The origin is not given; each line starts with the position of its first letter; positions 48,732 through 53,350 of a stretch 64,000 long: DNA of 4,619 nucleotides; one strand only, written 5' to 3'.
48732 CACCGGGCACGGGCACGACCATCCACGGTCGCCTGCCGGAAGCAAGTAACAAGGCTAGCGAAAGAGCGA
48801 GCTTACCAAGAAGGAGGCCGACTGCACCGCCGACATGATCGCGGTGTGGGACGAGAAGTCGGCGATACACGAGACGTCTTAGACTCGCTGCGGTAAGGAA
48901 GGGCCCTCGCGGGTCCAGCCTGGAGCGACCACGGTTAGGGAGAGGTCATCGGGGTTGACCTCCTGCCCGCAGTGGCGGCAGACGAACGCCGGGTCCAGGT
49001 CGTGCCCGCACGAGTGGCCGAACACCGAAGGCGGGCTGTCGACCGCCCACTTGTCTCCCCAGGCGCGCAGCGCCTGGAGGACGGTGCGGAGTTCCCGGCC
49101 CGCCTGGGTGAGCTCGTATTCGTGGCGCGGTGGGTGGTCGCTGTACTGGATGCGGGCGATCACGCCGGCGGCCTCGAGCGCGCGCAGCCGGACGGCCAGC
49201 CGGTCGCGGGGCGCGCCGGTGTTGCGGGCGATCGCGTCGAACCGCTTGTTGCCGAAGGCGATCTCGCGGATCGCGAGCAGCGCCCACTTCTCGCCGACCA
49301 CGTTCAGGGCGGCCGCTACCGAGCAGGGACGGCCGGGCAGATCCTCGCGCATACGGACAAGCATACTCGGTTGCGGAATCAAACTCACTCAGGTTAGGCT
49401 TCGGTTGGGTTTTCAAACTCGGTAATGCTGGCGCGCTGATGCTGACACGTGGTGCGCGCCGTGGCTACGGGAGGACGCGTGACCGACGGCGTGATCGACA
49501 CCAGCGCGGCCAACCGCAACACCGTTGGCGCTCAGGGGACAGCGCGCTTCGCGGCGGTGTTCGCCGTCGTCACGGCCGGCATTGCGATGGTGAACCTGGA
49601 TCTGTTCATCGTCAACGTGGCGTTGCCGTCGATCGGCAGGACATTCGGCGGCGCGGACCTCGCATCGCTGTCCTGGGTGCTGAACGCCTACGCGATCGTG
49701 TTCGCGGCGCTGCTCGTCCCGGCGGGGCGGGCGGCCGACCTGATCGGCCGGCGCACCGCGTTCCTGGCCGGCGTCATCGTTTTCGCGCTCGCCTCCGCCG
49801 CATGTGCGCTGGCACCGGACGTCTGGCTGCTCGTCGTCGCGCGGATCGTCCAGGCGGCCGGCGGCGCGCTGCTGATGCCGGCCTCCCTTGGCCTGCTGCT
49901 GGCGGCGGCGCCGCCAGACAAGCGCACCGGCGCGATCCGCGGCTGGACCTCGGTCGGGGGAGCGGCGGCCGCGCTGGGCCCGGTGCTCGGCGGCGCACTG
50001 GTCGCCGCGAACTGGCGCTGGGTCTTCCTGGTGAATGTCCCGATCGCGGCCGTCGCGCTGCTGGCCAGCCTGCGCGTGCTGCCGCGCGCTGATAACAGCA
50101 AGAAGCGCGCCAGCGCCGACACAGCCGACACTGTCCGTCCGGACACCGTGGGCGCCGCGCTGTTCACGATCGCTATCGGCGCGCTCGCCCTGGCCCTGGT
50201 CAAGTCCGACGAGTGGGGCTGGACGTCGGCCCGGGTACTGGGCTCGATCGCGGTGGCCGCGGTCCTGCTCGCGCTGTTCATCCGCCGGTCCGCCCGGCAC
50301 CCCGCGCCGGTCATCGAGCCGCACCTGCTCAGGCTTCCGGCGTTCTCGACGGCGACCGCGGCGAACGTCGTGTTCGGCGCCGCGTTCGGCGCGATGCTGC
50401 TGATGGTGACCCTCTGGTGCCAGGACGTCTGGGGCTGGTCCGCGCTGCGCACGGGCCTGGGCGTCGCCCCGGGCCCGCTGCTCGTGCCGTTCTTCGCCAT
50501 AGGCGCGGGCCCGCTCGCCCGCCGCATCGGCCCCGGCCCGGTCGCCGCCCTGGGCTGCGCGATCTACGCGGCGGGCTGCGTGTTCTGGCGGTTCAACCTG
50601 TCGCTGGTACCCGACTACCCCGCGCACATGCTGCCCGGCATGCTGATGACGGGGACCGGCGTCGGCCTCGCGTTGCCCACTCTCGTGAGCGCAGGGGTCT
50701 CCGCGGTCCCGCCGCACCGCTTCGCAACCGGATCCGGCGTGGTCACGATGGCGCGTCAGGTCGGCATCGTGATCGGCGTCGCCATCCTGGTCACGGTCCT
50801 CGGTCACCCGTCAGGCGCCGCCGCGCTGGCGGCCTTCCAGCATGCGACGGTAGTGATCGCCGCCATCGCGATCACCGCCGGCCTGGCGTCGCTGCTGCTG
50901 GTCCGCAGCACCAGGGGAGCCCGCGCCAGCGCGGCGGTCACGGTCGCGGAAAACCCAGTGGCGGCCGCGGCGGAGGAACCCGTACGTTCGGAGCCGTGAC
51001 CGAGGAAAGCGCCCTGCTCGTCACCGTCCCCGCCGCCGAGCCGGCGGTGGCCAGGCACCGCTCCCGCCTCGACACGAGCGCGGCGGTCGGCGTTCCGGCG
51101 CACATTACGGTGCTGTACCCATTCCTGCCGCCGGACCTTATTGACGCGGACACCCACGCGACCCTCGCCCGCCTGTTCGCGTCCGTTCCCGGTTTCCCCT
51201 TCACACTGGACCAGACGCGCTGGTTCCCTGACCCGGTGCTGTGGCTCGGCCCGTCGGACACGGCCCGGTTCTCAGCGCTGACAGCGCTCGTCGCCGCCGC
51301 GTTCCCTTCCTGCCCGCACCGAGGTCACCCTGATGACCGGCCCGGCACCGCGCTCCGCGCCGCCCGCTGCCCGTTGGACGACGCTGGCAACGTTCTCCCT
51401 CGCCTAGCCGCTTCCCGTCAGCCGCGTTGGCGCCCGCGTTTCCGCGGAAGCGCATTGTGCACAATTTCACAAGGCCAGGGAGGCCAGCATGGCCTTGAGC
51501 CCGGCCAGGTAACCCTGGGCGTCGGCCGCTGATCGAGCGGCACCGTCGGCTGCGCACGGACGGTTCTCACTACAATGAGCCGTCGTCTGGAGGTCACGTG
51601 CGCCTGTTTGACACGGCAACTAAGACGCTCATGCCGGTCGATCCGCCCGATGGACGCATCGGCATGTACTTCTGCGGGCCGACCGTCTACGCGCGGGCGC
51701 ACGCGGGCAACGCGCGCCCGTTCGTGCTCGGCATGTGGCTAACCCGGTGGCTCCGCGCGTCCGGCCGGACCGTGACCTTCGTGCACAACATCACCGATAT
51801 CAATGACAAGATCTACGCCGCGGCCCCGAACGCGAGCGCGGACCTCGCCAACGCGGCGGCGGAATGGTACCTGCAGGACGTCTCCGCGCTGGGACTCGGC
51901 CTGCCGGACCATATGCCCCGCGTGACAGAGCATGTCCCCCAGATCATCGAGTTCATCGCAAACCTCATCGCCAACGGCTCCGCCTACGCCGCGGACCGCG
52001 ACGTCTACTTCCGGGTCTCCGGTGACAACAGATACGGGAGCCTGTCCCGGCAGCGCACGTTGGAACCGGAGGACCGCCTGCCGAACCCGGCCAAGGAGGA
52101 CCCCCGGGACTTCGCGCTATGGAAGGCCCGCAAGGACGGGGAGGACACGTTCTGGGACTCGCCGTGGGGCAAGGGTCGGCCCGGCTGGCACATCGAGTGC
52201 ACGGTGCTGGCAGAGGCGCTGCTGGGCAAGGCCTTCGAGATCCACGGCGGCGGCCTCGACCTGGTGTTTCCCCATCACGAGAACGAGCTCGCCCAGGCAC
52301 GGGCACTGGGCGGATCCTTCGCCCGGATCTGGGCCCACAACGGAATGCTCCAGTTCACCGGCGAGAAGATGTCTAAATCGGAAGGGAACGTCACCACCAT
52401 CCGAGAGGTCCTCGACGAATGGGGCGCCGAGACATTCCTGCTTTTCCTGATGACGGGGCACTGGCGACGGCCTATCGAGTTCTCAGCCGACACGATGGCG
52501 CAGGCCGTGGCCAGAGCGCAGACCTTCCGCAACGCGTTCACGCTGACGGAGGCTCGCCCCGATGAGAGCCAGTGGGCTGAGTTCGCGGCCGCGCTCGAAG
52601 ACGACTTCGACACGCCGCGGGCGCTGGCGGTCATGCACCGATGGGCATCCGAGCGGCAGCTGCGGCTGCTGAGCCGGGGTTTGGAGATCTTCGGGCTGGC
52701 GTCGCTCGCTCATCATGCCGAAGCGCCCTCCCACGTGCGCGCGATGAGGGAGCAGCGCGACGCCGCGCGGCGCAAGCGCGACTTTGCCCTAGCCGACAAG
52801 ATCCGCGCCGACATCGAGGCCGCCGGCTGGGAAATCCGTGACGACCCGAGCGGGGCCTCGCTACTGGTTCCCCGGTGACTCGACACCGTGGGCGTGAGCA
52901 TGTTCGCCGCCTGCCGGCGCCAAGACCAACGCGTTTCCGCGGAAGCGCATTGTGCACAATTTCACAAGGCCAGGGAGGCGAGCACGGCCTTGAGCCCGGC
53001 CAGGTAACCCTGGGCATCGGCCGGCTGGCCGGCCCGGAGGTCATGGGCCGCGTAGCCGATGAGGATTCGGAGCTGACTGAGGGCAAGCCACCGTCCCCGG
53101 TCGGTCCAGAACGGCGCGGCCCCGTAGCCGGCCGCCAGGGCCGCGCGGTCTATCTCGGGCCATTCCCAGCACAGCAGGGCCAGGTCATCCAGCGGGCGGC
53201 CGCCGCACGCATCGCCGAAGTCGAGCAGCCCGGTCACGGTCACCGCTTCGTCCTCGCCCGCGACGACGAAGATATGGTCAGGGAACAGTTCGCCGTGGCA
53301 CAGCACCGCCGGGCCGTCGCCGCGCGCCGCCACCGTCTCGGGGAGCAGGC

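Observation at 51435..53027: Extra CysRS-like gene (HIGH reads HAGN) inserted between 96-98 bp direct repeats that duplicate a neighbour's 3' end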

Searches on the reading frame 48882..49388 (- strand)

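Call 7: search_protein_families(library=ncbifam, proteins=[window:48882-49388:-], max_evalue=0.001)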
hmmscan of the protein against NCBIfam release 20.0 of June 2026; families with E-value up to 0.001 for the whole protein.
window:48882-49388:- (169 aa): 2 families
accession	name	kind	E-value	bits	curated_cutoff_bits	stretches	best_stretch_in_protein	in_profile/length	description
NF047364.1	redox_TF_RrpB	exception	6.4e-20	71.4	175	1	21-114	4-103/105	MarR family transcription factor RrpB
NF047367.1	redox_TF_RrpA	exception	3.3e-08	33.7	185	1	64-113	50-99/101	MarR family transcription factor RrpA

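Call 8: search_protein_families(library=pfam, proteins=[window:48882-49388:-], max_evalue=0.001)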
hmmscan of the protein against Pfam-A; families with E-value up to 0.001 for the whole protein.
window:48882-49388:- (169 aa): 2 families
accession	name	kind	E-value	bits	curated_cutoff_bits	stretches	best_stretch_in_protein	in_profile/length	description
PF01638.23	HxlR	-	5.5e-24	84.3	20.8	1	30-115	1-87/91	HxlR-like helix-turn-helix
PF20575.4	HTH_63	-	0.00018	21.7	23.9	0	56-117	20-84/148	Helix-turn-helix domain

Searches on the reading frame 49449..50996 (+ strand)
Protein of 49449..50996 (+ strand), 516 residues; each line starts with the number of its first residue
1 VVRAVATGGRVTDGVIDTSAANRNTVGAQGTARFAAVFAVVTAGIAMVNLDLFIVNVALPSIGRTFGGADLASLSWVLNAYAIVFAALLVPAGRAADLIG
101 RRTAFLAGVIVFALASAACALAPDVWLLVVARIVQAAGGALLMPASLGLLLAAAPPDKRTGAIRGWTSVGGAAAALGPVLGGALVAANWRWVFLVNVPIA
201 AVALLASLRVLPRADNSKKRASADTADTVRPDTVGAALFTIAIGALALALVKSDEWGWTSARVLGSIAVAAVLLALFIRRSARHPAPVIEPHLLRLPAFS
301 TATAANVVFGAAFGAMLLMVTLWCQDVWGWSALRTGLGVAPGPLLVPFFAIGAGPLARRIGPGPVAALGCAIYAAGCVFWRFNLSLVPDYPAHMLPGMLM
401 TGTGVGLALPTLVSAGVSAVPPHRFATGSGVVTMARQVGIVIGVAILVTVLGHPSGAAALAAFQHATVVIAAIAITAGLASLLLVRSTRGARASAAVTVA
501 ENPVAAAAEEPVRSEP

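Call 7: search_protein_families(library=ncbifam, proteins=[window:49449-50996:+], max_evalue=0.001)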
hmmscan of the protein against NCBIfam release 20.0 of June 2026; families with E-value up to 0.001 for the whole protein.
window:49449-50996:+ (516 aa): 44 families (the best 25 are shown)
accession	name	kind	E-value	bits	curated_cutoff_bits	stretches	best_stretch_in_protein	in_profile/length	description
TIGR00711.1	efflux_EmrB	subfamily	2.2e-63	214.7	230.2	1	38-451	4-408/485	DHA2 family efflux MFS transporter permease subunit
NF000025.1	MFS_efflux_tcmA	exception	5.2e-42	144.3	999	1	35-452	25-432/538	tetracenomycin C efflux MFS transporter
NF000391.1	EmrB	exception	2.3e-37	128.8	925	1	41-451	16-418/501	multidrug efflux MFS transporter permease subunit EmrB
NF000031.1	MFS_efflux_LmrA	exception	4e-36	124.7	850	1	31-489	27-475/484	lincomycin efflux MFS transporter Lmr(A)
NF011571.1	PRK14995.1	subfamily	6.2e-33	114.3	701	1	47-457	17-417/493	SmvA family efflux MFS transporter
NF033896.2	MFS_LfrA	equivalog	1.1e-31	110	825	1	29-451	13-424/504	efflux MFS transporter LfrA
NF000089.1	qac_MFS_AB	exception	9.3e-31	107.2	900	1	33-448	17-422/514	QacA/B family quaternary ammonium compound efflux MFS transporter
NF007799.0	PRK10504.1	subfamily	5e-30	104.8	426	1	39-454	13-416/471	multidrug transporter subunit MdtD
NF012180.1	tet_MFS_43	exception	3.2e-28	99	999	1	32-451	18-427/484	tetracycline efflux MFS transporter Tet(43)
NF000009.1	tet_MFS_Tcr3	exception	7.3e-25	87.5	1000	1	43-341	38-333/512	tetracycline efflux MFS transporter Tcr3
NF040856.1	FexB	exception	2.1e-21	76.3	950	1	46-458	26-427/469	chloramphenicol/florfenicol efflux MFS transporter FexB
NF000060.1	MFS_efflux_LmrB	exception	6.4e-21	74.7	800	1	55-479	36-451/479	lincomycin efflux MFS transporter Lmr(B)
NF040895.2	MFS_effux_SdrM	equivalog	1.2e-20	74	550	1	45-341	15-298/441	multidrug efflux MFS transporter SdrM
TIGR00880.1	2_A_01_02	superfamily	6.9e-18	65.1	131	1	76-212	2-139/141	multidrug resistance protein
NF000218.1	FexA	exception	4e-17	62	900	1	46-451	31-429/475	chloramphenicol/florfenicol efflux MFS transporter FexA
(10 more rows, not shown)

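Call 8: search_protein_families(library=pfam, proteins=[window:49449-50996:+], max_evalue=0.001)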
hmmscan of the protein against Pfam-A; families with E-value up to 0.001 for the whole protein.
window:49449-50996:+ (516 aa): 1 family
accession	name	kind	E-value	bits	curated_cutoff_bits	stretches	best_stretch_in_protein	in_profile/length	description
PF07690.21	MFS_1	-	1.9e-44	152.4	33.4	1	44-443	4-346/347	Major Facilitator Superfamily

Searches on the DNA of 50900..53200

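Call 42: search_rna_families(source=window, start=50900, end=53200, threshold=evalue, max_evalue=1)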
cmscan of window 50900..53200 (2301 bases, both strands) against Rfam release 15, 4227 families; matches with E-value up to 1: 0.
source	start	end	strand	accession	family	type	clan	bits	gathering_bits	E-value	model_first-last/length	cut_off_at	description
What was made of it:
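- Tried and rejected: Regulatory RNA or tRNA target: Rfam scan of 50900-53200 at E<=1 gave no hit (call 42).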

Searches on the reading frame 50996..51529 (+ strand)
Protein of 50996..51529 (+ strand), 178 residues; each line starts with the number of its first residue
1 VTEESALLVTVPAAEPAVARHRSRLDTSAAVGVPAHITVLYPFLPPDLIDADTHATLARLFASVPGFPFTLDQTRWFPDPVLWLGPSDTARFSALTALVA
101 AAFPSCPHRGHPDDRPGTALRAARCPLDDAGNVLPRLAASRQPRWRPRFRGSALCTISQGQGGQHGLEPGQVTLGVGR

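Call 7: search_protein_families(library=ncbifam, proteins=[window:50996-51529:+], max_evalue=0.001)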
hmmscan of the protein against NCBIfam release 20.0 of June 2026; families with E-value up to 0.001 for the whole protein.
window:50996-51529:+ (178 aa): 0 families

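Call 8: search_protein_families(library=pfam, proteins=[window:50996-51529:+], max_evalue=0.001)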
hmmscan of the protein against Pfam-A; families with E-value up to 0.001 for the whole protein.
window:50996-51529:+ (178 aa): 1 family
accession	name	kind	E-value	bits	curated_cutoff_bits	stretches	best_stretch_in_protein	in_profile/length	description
PF13563.12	2_5_RNA_ligase2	-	1.6e-15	57.9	27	1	13-111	4-103/152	2'-5' RNA ligase superfamily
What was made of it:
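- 50996..51407 (+): 2H-phosphoesterase (2_5_RNA_ligase2) gene. It is a pseudogene in this window through a 122-bp internal deletion at about 51317. It forms the left border of the target site. Pfam PF13563 covers only the N-terminal part (call 8).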
